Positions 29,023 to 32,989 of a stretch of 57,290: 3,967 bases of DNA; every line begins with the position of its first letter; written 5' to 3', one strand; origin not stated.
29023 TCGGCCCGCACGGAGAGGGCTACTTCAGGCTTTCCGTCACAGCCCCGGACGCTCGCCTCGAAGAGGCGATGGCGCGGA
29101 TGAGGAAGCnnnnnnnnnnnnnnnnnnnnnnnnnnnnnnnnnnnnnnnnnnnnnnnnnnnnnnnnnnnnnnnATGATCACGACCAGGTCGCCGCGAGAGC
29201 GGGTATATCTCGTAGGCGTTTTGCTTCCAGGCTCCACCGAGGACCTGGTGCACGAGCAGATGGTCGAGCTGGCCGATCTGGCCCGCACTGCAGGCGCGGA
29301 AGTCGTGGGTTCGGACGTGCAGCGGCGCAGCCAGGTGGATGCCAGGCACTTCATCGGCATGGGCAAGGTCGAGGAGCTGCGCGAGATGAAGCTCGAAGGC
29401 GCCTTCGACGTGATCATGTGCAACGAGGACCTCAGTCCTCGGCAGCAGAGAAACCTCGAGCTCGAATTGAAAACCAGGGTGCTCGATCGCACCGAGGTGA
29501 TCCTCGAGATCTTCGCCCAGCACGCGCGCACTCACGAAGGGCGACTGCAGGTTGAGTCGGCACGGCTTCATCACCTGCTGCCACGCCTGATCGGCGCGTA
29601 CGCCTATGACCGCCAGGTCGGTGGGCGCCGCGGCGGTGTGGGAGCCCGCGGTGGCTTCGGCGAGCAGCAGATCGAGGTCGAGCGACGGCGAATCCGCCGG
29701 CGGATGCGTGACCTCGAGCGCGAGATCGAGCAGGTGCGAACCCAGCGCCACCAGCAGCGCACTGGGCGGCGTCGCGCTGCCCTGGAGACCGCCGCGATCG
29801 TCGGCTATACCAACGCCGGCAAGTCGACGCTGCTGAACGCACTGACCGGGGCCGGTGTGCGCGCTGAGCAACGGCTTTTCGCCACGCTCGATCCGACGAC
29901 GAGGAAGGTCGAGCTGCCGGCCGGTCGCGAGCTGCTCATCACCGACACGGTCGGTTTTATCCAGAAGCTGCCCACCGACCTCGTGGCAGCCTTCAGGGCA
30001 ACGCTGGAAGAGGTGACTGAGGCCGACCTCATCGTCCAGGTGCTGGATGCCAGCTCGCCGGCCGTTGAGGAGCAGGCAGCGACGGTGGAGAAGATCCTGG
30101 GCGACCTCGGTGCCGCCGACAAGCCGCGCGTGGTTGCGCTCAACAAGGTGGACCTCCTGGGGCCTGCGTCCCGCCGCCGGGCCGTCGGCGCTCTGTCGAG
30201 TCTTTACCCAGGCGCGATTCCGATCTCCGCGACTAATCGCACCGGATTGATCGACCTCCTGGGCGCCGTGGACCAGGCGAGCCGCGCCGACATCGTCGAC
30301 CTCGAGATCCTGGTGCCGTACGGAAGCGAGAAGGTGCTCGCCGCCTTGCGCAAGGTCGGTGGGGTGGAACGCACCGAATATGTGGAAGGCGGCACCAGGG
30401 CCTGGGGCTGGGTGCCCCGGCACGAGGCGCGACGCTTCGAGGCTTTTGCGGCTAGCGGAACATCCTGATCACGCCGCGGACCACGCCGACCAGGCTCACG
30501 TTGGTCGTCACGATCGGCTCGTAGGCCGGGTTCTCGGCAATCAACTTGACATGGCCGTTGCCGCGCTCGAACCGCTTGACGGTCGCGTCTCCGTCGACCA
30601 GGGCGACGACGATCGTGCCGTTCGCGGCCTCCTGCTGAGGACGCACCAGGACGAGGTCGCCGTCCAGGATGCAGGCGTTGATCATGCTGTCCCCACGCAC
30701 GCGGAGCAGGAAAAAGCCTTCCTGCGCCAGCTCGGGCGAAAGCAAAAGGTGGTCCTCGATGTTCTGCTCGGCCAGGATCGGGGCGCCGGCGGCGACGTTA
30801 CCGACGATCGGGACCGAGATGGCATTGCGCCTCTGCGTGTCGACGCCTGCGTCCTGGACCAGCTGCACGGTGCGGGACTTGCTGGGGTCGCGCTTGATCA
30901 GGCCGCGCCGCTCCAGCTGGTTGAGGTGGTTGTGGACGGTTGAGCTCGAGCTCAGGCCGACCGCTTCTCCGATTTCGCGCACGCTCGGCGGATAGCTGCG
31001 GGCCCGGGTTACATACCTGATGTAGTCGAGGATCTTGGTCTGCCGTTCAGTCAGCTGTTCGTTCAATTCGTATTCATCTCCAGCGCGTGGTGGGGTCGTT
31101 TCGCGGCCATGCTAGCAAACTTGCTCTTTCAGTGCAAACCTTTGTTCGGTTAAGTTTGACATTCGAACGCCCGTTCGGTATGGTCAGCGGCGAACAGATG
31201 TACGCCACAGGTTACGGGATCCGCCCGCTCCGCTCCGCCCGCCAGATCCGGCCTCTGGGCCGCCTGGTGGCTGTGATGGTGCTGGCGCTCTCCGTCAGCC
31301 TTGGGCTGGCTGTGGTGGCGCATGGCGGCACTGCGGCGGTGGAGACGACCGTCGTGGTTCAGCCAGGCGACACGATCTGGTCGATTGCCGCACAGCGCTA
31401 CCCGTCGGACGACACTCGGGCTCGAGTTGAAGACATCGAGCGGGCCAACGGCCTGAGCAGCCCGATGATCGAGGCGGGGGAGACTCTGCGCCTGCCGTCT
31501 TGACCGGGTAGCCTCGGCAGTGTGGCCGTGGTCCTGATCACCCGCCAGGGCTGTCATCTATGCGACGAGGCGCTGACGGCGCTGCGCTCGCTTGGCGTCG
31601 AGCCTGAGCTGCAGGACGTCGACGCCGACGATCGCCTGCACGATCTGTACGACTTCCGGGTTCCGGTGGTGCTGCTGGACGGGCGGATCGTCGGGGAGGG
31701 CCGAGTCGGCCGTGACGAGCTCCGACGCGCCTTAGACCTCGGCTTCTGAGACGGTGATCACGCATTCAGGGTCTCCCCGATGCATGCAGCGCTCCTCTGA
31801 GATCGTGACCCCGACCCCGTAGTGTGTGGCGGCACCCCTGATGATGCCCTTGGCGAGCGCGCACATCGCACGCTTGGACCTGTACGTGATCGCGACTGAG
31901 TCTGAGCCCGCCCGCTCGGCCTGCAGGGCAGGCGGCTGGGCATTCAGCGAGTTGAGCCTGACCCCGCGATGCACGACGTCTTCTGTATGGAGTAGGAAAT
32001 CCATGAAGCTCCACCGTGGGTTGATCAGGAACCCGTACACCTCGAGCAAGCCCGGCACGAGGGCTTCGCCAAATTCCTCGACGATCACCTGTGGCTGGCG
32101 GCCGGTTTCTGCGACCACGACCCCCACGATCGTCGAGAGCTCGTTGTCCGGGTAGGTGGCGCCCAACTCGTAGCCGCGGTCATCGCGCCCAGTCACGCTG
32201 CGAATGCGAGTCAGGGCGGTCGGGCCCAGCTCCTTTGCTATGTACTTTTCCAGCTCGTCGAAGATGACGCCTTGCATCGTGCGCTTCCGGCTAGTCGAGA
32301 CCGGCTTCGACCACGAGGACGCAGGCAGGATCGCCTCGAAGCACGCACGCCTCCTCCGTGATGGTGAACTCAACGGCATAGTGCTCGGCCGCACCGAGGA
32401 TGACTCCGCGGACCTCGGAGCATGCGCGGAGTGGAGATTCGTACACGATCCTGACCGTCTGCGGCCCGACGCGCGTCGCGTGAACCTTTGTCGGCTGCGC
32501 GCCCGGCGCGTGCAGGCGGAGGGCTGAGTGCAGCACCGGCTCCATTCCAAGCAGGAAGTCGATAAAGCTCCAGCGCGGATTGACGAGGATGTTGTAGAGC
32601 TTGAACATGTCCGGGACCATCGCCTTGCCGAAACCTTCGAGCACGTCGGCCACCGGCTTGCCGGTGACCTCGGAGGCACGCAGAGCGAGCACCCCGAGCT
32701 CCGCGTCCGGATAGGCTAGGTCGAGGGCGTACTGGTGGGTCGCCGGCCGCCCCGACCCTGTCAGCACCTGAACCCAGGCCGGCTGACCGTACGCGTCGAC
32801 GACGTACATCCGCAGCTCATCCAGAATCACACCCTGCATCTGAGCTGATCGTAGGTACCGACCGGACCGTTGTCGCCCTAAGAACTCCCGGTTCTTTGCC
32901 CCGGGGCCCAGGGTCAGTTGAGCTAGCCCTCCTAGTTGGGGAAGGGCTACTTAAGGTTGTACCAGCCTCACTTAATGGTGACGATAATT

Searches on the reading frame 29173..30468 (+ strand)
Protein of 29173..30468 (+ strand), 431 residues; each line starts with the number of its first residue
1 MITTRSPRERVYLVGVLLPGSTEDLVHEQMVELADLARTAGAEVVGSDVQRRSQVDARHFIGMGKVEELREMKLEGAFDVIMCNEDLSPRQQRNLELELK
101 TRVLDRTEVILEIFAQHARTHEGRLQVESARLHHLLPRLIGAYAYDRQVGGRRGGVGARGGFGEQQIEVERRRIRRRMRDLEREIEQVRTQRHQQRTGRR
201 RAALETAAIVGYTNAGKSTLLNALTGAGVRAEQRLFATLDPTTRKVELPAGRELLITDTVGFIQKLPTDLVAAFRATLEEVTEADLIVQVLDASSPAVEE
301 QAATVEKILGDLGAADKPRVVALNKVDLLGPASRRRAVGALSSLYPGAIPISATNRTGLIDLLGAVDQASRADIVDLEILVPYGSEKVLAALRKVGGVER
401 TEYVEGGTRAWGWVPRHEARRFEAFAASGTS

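Call 43: search_protein_families(library=pfam, proteins=[window:29173-30468:+], max_evalue=0.001)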
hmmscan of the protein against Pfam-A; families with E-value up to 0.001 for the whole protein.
window:29173-30468:+ (431 aa): 8 families
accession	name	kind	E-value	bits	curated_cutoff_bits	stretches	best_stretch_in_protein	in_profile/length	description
PF13167.11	GTP-bdg_N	-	2.9e-29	101.9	25.4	1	28-115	2-89/89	GTP-binding GTPase N-terminal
PF01926.29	MMR_HSR1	-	3.1e-22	79.3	21.9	1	207-325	2-113/113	50S ribosome-binding GTPase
PF16360.10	GTP-bdg_M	-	1.6e-20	73.9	29.5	1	117-199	1-79/79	GTP-binding GTPase Middle Region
PF02421.24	FeoB_N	-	5.1e-07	29.8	27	1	206-363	2-153/156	Ferrous iron transport protein B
PF03193.22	RsgA_GTPase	-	1.4e-06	28.7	30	1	172-262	73-168/174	RsgA GTPase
PF00350.29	Dynamin_N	-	1e-05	26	27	0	208-237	2-31/168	Dynamin family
PF00009.33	GTP_EFTU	-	3.4e-05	24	26.5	0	281-368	90-184/188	Elongation factor Tu GTP binding domain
PF02492.25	cobW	-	0.00088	19.3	20.7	0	253-334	85-161/180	CobW/HypB/UreG, nucleotide-binding domain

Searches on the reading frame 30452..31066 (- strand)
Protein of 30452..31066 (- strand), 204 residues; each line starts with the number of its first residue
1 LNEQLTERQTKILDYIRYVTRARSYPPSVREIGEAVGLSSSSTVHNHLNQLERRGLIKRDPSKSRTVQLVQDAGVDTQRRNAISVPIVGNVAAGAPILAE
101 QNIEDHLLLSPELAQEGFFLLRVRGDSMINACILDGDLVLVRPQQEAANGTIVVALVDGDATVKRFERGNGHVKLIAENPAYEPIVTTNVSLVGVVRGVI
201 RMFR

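Call 43: search_protein_families(library=pfam, proteins=[window:30452-31066:-], max_evalue=0.001)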
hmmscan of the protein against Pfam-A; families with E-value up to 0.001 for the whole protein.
window:30452-31066:- (204 aa): 7 families
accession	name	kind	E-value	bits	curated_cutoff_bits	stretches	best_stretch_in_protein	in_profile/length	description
PF00717.28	Peptidase_S24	-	4.7e-33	113.8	23.3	1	86-196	1-115/116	Peptidase S24-like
PF01726.22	LexA_DNA_bind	-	2.3e-23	82.2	23.7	1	3-66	2-65/65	LexA DNA binding domain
PF12802.13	MarR_2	-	1.5e-05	25.5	27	1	16-62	11-55/61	MarR family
PF09339.16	HTH_IclR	-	1.8e-05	24.8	22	1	27-61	19-52/52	IclR helix-turn-helix domain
PF13412.12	HTH_24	-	7.5e-05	22.7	21.9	1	28-58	19-48/48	Winged helix-turn-helix DNA-binding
PF01047.28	MarR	-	0.00016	21.9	24.6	1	24-63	15-53/59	MarR family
PF12840.13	HTH_20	-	0.00091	19.6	27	0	25-58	17-49/51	Helix-turn-helix domain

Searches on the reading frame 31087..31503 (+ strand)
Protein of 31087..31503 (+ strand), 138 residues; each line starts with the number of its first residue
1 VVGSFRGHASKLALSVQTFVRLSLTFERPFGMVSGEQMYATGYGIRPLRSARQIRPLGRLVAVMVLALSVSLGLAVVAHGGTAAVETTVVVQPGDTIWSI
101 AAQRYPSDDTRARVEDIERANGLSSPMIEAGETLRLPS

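Call 43: search_protein_families(library=pfam, proteins=[window:31087-31503:+], max_evalue=0.001)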
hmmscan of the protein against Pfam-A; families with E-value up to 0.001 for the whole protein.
window:31087-31503:+ (138 aa): 1 family
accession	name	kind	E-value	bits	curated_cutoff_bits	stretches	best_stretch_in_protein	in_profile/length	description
PF01476.26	LysM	-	7.8e-11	42.2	20.9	1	90-137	2-43/43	LysM domain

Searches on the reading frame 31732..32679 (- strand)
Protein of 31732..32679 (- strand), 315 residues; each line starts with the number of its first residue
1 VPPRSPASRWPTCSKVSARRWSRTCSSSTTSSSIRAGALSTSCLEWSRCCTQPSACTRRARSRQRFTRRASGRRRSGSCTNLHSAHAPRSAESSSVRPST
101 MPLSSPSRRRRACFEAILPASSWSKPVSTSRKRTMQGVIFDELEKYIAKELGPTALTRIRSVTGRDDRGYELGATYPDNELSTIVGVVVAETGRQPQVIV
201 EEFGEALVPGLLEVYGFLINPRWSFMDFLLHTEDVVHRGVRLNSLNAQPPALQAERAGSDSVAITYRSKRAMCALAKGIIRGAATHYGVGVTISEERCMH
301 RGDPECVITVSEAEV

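Call 43: search_protein_families(library=pfam, proteins=[window:31732-32679:-], max_evalue=0.001)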
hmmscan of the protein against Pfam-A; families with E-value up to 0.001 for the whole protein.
window:31732-32679:- (315 aa): 2 families
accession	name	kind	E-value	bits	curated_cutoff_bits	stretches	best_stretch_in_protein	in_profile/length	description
PF07700.20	HNOB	-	1.8e-26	93.4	25.5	1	137-294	2-162/163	Haem-NO-binding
PF02830.23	V4R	-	1.5e-06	28.6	31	1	266-310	14-60/62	V4R domain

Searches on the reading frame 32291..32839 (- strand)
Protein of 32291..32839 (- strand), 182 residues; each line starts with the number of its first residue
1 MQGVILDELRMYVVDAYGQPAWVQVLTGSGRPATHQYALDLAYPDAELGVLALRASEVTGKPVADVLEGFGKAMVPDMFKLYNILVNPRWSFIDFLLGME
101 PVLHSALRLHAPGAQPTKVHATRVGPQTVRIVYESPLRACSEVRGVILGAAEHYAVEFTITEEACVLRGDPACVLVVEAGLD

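Call 43: search_protein_families(library=pfam, proteins=[window:32291-32839:-], max_evalue=0.001)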
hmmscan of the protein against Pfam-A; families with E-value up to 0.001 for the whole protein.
window:32291-32839:- (182 aa): 1 family
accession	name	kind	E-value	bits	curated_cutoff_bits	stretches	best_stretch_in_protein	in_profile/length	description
PF07700.20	HNOB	-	7.9e-22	78.3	25.5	1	3-161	2-162/163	Haem-NO-binding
